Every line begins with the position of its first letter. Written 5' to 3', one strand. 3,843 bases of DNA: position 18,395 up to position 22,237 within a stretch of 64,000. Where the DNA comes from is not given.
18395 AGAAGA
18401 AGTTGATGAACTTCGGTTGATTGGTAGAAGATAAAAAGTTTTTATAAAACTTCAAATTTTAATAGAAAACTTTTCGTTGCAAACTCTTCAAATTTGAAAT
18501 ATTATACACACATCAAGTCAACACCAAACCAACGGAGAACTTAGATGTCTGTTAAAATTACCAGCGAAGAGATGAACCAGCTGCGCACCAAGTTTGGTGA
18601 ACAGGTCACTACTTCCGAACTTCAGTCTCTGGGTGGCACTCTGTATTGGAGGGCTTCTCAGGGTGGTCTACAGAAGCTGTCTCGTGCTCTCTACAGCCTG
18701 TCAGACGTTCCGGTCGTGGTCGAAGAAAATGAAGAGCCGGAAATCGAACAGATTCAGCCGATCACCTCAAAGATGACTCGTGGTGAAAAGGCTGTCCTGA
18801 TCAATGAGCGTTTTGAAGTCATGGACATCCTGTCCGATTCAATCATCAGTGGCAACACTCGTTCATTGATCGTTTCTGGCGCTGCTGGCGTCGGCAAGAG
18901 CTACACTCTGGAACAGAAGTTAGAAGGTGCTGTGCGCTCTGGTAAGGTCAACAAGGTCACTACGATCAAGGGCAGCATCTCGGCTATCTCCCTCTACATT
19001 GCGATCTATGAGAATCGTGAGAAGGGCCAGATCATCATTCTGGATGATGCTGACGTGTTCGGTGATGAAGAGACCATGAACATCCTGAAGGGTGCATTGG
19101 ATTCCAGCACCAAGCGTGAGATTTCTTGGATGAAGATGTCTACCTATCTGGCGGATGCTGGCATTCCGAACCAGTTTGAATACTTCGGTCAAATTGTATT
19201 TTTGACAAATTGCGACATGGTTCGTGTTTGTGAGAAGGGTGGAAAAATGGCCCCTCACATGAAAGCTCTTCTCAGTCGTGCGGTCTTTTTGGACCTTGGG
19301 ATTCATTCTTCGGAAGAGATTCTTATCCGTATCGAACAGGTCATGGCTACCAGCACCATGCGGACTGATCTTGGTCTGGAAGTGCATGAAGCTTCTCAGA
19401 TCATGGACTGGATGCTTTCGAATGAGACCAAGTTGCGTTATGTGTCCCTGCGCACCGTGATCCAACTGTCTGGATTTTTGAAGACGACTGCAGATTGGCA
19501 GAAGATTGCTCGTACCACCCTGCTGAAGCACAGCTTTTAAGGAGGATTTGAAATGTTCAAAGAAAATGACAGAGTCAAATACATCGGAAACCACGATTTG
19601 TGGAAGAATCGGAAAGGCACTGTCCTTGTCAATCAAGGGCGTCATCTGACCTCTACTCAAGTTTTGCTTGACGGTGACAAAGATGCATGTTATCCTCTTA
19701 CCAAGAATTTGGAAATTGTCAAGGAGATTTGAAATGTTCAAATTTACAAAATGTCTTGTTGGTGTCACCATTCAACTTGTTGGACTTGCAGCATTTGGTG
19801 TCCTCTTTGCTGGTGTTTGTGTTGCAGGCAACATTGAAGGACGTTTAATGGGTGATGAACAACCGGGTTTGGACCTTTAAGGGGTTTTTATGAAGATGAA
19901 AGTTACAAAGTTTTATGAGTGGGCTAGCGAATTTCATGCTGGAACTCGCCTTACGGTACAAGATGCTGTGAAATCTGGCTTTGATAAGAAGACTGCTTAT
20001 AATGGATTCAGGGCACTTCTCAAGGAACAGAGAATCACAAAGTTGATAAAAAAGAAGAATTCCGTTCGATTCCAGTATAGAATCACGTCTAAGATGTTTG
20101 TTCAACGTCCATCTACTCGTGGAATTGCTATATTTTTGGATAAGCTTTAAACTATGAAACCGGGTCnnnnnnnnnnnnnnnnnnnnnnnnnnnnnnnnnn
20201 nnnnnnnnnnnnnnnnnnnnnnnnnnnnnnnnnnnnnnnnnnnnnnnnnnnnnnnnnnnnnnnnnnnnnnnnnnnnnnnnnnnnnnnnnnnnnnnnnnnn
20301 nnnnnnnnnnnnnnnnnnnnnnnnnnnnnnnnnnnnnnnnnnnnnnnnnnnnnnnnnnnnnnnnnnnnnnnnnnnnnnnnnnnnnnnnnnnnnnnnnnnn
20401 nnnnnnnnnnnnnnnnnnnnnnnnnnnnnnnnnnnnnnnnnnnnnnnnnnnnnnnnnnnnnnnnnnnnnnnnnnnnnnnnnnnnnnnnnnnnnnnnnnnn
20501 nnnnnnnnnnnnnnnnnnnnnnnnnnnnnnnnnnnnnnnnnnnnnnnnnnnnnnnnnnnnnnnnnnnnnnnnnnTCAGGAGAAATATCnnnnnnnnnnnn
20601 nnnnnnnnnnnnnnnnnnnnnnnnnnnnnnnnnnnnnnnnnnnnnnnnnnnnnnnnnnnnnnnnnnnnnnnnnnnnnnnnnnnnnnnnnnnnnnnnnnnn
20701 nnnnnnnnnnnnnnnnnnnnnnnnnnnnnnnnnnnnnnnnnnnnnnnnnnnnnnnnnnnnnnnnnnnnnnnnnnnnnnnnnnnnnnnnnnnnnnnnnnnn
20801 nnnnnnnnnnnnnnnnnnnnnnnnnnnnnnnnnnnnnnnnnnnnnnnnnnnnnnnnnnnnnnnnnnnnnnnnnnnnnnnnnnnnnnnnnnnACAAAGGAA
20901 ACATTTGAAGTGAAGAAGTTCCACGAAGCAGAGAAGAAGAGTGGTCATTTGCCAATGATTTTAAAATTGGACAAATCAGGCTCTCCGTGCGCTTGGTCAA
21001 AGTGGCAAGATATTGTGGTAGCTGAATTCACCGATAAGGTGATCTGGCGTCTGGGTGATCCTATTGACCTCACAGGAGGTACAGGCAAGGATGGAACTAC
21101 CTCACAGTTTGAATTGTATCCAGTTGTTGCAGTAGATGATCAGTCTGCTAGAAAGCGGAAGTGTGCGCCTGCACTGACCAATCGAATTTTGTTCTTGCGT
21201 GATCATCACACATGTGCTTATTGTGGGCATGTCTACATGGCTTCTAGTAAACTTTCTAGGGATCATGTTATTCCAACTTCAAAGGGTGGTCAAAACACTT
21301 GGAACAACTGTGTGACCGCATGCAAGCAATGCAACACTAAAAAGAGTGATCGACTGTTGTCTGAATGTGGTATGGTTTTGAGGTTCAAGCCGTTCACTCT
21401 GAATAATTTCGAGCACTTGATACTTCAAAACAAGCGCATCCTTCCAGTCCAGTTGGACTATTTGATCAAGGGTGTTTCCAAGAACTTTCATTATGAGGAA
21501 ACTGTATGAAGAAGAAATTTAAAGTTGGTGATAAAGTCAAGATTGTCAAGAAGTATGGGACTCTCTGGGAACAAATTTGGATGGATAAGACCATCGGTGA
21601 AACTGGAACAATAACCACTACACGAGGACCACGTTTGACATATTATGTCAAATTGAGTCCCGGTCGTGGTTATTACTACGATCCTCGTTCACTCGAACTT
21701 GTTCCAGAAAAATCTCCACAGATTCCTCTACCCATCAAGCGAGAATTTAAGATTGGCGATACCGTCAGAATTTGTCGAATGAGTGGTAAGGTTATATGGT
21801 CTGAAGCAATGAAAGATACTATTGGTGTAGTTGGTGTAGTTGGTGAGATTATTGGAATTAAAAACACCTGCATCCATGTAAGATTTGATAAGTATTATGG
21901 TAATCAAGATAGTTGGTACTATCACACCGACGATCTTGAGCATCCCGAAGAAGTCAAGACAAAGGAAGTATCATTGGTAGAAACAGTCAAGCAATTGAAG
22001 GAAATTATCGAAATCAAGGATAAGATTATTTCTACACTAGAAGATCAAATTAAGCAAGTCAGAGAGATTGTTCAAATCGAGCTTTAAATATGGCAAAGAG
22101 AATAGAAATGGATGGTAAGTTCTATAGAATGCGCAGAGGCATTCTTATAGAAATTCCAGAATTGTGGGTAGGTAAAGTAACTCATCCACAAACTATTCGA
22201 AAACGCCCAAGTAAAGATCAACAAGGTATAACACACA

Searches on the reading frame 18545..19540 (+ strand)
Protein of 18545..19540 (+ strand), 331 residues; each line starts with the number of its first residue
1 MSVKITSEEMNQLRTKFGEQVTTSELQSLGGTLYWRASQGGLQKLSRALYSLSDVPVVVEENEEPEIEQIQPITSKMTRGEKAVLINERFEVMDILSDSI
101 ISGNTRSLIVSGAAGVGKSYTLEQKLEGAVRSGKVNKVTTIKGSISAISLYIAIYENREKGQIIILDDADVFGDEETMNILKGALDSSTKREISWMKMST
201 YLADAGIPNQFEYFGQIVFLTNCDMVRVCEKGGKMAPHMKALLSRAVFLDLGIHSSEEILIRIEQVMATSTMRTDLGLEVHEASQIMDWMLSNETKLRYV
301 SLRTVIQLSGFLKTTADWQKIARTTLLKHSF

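Call 45: search_protein_families(library=pfam, proteins=[window:18545-19540:+], max_evalue=0.01)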
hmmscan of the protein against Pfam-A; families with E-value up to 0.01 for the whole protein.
window:18545-19540:+ (331 aa): 5 families
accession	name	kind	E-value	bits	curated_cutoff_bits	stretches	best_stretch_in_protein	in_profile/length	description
PF25199.1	nSTAND_NTPase5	-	3.8e-05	24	34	1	89-175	21-111/145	Novel STAND NTPase 5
PF13191.12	AAA_16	-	0.0002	22.3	32.6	1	98-132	17-51/167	AAA ATPase domain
PF13401.12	AAA_22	-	0.0016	19.2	27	0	105-156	5-56/130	AAA domain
PF20720.3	nSTAND3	-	0.0017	18.5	27.2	1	105-178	17-81/155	Novel STAND NTPase 3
PF05970.20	PIF1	-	0.0089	16.1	25.9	0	86-150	3-66/223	PIF1-like helicase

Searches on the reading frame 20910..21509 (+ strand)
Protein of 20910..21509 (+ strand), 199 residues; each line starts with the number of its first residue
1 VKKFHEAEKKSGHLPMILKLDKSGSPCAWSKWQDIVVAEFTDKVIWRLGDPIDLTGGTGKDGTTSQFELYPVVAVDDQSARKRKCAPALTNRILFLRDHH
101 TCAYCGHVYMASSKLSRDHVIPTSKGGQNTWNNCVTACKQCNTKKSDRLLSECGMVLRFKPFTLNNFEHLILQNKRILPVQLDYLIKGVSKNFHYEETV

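Call 45: search_protein_families(library=pfam, proteins=[window:20910-21509:+], max_evalue=0.01)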
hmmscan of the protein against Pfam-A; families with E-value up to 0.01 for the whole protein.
window:20910-21509:+ (199 aa): 3 families
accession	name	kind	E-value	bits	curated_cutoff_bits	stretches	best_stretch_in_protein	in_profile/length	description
PF14279.12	HNH_5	-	1.8e-15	57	27.5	1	102-154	1-52/56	HNH endonuclease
PF01844.29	HNH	-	1.3e-13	51.3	21.4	1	102-148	1-47/47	HNH endonuclease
PF13395.12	HNH_4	-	7.1e-06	26.3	22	1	102-148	1-51/54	HNH endonuclease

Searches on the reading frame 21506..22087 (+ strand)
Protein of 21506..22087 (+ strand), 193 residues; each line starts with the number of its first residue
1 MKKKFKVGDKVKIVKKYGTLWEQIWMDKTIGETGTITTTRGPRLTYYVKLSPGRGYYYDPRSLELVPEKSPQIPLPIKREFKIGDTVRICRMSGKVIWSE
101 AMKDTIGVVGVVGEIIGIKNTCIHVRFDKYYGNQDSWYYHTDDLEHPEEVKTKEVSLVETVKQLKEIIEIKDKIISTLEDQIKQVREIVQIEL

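Call 45: search_protein_families(library=pfam, proteins=[window:21506-22087:+], max_evalue=0.01)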
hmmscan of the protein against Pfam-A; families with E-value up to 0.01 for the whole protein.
window:21506-22087:+ (193 aa): 1 family
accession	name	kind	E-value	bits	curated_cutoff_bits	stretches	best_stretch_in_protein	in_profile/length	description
PF15569.11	Imm40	-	0.0058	17.6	25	0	95-137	18-58/90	Immunity protein 40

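Call 105: search_protein_families(library=ncbifam, proteins=[window:21506-22087:+], max_evalue=0.001)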
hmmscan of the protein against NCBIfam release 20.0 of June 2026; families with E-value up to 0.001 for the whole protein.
window:21506-22087:+ (193 aa): 1 family
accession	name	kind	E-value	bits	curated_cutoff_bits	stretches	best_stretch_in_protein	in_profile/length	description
NF050003.1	PetP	equivalog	0.00077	19.6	65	0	82-114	2-32/60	cytochrome b6f subunit PetP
